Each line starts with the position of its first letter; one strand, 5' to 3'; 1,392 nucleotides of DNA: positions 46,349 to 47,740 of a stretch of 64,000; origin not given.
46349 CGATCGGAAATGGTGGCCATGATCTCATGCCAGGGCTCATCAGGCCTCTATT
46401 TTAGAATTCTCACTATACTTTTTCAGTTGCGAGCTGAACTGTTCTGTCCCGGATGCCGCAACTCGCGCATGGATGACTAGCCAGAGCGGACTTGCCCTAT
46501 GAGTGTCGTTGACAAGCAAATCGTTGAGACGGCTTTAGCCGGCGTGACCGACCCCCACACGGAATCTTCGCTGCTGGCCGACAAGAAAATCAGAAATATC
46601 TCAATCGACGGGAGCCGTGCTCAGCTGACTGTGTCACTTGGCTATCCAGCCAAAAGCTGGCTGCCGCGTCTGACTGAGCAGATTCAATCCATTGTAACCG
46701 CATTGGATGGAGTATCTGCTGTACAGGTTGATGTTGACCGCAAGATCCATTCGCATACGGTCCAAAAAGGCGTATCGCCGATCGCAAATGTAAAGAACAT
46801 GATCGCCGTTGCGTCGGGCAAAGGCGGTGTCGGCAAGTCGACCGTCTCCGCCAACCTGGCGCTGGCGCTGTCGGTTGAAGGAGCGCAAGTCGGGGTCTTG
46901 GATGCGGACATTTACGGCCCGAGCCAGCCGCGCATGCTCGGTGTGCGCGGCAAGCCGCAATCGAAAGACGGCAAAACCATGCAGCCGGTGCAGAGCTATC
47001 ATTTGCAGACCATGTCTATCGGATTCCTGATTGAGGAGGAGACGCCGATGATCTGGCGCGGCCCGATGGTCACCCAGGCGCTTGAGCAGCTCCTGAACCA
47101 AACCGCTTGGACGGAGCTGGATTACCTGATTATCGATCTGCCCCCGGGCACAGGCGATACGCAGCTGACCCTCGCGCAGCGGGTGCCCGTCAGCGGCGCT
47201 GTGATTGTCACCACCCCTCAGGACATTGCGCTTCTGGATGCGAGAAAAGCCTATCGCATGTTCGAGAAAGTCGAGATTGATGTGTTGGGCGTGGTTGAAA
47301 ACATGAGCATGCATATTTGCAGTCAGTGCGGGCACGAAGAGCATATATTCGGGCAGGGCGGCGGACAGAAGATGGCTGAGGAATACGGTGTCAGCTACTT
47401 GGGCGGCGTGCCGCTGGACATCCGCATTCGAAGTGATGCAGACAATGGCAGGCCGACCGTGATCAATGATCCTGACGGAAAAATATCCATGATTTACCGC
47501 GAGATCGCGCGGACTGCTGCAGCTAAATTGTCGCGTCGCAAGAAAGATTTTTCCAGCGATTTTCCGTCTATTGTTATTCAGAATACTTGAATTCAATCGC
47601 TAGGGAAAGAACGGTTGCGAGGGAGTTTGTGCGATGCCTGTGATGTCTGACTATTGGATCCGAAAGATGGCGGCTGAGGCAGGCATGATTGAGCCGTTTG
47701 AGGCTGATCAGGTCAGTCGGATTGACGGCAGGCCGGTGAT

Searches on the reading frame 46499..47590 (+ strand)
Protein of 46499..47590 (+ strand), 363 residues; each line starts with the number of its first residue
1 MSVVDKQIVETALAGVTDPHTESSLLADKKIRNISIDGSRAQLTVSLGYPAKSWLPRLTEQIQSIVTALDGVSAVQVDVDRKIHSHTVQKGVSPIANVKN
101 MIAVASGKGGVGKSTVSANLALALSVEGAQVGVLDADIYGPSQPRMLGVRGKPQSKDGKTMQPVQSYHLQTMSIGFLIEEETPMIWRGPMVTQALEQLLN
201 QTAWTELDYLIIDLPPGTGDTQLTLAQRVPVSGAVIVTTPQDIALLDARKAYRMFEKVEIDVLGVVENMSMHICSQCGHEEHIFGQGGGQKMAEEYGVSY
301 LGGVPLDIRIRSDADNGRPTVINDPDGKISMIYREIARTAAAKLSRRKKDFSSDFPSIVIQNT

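Call 57: search_protein_families(library=pfam, proteins=[window:46499-47590:+], max_evalue=0.01)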
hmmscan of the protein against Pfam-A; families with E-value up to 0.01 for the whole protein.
window:46499-47590:+ (363 aa): 7 families
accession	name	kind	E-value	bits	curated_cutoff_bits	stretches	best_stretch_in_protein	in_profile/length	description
PF10609.15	ParA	-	1.1e-105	352.9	27.1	1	97-339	1-244/246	NUBPL iron-transfer P-loop NTPase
PF01883.24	FeS_assembly_P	-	2.4e-16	60.2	23.5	1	7-77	2-71/73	Iron-sulfur cluster assembly protein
PF01656.29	CbiA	-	1.1e-12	48.4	25.4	1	102-269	1-82/125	CobQ/CobB/MinD/ParA nucleotide binding domain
PF09140.17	MipZ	-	2.7e-10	40.5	20.7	1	101-247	2-135/262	ATPase MipZ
PF13614.12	AAA_31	-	9.5e-10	39.1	27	1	101-138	3-40/177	AAA domain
PF00142.24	Fer4_NifH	-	1.1e-06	28.7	25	1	106-137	6-37/271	4Fe-4S iron sulfur cluster binding proteins, NifH/frxC family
PF02374.21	ArsA_ATPase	-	1.3e-06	28.3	24.3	1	104-137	5-38/305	Anion-transporting ATPase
